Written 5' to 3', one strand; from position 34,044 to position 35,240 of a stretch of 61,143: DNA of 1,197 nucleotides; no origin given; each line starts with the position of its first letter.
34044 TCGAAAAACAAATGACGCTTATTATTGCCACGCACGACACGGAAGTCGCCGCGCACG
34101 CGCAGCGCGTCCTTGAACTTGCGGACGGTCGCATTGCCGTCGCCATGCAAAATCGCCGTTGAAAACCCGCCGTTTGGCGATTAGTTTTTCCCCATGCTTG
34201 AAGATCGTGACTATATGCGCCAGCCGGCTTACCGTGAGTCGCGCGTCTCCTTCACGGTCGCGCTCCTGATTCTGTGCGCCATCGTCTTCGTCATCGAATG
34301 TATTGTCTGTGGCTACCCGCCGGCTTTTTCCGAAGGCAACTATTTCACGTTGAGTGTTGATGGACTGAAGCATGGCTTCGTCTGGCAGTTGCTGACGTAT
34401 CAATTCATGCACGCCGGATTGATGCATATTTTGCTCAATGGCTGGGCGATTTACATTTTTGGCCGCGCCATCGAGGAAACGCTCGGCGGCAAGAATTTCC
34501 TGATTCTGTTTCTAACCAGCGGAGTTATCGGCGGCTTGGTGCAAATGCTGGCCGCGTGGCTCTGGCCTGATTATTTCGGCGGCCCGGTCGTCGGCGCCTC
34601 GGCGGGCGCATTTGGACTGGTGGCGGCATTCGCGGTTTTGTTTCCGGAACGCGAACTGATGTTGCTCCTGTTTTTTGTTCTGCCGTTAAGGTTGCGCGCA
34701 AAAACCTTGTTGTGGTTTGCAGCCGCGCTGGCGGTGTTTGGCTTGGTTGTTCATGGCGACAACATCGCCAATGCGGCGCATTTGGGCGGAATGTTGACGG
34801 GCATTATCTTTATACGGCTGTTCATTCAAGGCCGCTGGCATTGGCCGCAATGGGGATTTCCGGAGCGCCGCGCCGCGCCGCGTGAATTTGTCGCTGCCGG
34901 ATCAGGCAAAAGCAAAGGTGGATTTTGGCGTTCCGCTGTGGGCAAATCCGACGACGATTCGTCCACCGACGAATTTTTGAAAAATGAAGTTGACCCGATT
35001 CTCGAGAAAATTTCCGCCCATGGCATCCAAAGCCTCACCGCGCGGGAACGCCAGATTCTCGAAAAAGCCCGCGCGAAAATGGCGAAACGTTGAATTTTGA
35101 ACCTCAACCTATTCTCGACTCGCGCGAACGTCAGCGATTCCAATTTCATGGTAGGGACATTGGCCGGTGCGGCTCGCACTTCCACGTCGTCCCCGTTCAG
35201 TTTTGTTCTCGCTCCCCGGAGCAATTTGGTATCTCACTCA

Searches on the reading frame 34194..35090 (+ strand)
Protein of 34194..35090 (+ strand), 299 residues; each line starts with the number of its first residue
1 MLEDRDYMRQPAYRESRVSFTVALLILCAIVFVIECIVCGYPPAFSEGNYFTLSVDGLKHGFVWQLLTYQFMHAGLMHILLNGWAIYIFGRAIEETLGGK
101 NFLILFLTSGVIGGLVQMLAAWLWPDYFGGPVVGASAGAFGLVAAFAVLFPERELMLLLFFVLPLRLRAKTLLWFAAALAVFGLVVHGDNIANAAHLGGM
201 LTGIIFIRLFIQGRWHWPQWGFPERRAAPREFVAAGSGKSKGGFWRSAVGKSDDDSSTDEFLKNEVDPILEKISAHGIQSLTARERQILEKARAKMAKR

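Call 38: find_encoding_contigs(protein=window:34194-35090:+, flank=5000, max_places=10)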
Protein window:34194-35090:+ (299 aa): 1 contig read that carries it; 1 place shown.
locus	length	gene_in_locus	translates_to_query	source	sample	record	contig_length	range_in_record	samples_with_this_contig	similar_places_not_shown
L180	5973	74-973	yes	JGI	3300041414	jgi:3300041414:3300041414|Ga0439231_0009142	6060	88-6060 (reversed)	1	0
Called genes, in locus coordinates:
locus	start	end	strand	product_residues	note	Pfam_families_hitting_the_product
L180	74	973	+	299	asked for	PF08551:DUF1751 (weak), PF01694:Rhomboid, PF20216:DUF6576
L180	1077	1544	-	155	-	PF21818:DUF6884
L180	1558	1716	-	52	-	-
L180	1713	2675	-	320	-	PF02086:MethyltransfD12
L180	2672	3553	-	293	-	PF12183:NotI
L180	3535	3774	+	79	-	-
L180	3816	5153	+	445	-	PF00206:Lyase_1, PF10397:ADSL_C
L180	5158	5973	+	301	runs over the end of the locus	?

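Call 47: find_homologous_proteins(query=window:34194-35090:+, max_evalue=1e-30)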
Query window:34194-35090:+ (299 aa): 3391 proteins with E <= 1e-30 among 8000 candidates; the best 120 are listed.
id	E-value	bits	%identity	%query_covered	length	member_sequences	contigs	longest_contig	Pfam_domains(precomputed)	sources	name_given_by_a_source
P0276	7.4e-197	671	99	100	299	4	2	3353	PF20216.4,PF01694.29,PF08551.16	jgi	jgi:membrane associated rhomboid family serine protease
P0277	8.1e-178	608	90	100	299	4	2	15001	PF20216.4,PF01694.29,PF08551.16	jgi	jgi:membrane associated rhomboid family serine protease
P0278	2.4e-170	584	87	100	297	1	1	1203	PF20216.4,PF01694.29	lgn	-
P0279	3.9e-170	583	87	100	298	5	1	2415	PF20216.4,PF01694.29,PF08551.16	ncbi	-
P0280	2.6e-166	570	87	100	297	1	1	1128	PF20216.4,PF01694.29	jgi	jgi:membrane associated rhomboid family serine protease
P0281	1.5e-164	565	84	100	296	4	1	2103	PF20216.4,PF01694.29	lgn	-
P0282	1.6e-158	545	82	100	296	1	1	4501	PF20216.4,PF01694.29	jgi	jgi:membrane associated rhomboid family serine protease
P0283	5.3e-156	537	80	100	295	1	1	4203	PF20216.4,PF01694.29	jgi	jgi:membrane associated rhomboid family serine protease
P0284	1.3e-154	532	79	100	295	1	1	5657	PF20216.4,PF01694.29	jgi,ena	-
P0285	4.9e-154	530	80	100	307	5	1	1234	PF20216.4,PF01694.29,PF08551.16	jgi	jgi:membrane associated rhomboid family serine protease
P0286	8.9e-150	516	79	100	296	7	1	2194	PF20216.4,PF01694.29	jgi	jgi:membrane associated rhomboid family serine protease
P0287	1.2e-147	509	76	100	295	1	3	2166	PF20216.4,PF01694.29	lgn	-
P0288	2.6e-145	501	74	100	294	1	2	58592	PF20216.4,PF01694.29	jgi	jgi:membrane associated rhomboid family serine protease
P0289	7.8e-144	497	78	100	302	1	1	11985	PF20216.4,PF01694.29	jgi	jgi:membrane associated rhomboid family serine protease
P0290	1.1e-141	490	75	100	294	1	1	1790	PF20216.4,PF01694.29,PF08551.16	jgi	jgi:membrane associated rhomboid family serine protease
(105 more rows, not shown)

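Call 48: find_encoding_contigs(protein=P0277, flank=7000, max_places=3)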
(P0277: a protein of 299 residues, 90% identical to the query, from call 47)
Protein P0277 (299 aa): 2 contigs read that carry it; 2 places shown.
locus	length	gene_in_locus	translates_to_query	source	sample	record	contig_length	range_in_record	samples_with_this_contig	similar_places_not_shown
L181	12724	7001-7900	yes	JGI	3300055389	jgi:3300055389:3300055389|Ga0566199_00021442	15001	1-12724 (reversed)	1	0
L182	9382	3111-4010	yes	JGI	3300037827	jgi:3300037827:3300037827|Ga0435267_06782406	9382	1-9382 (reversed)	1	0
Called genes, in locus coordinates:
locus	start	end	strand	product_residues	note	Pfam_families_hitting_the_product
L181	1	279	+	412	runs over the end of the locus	PF00155:Aminotran_1_2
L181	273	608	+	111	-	-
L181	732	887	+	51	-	-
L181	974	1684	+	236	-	PF01479:S4, PF00849:PseudoU_synth_2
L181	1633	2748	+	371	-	PF06347:SH3_4 (faint), PF08239:SH3_3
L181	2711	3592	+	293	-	PF00763:THF_DHG_CYH, PF02882:THF_DHG_CYH_C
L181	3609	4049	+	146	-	PF22091:DUF6941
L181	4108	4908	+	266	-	-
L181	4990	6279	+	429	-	PF12704:MacB_PCD, PF02687:FtsX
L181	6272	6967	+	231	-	PF00005:ABC_tran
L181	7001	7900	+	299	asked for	PF08551:DUF1751 (weak), PF01694:Rhomboid, PF20216:DUF6576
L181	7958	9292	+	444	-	PF00206:Lyase_1, PF10397:ADSL_C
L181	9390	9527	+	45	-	PF00468:Ribosomal_L34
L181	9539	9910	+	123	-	PF00825:Ribonuclease_P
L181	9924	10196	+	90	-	PF01809:YidD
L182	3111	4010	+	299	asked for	PF08551:DUF1751 (weak), PF01694:Rhomboid, PF20216:DUF6576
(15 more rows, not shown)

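Call 49: find_encoding_contigs(protein=P0276, flank=5000, max_places=3)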
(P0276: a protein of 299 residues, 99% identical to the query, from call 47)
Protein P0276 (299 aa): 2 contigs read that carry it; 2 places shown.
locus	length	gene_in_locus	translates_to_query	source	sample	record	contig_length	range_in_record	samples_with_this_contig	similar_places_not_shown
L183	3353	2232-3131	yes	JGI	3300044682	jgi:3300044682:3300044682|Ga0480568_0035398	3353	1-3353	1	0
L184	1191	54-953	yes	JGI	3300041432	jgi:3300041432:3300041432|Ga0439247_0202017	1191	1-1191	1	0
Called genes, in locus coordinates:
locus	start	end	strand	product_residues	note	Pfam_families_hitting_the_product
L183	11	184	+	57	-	-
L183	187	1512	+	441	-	PF12704:MacB_PCD, PF02687:FtsX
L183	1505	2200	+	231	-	PF00005:ABC_tran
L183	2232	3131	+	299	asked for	PF08551:DUF1751 (weak), PF01694:Rhomboid, PF20216:DUF6576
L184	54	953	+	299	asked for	PF08551:DUF1751 (weak), PF01694:Rhomboid, PF20216:DUF6576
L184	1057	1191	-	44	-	?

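Call 50: find_encoding_contigs(protein=P0289, flank=7000, max_places=2)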
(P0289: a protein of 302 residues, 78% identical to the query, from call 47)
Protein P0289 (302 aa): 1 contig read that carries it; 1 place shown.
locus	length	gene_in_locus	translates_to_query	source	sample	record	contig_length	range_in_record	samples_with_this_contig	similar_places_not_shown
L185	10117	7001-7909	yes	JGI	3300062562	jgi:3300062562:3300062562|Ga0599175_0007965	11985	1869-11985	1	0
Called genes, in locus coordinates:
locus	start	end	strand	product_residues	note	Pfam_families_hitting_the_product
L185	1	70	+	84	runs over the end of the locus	-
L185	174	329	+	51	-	-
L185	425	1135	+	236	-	PF01479:S4, PF00849:PseudoU_synth_2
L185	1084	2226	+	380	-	PF06347:SH3_4 (faint), PF08239:SH3_3 (weak)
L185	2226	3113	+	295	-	PF00763:THF_DHG_CYH, PF02882:THF_DHG_CYH_C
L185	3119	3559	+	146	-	PF22091:DUF6941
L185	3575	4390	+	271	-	-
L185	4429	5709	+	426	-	PF12704:MacB_PCD, PF02687:FtsX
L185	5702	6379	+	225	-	PF00005:ABC_tran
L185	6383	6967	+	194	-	PF05724:TPMT, PF13847:Methyltransf_31, PF08241:Methyltransf_11, PF13649:Methyltransf_25, PF08242:Methyltransf_12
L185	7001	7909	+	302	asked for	PF01694:Rhomboid, PF20216:DUF6576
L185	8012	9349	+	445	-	PF00206:Lyase_1, PF10397:ADSL_C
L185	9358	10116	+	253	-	?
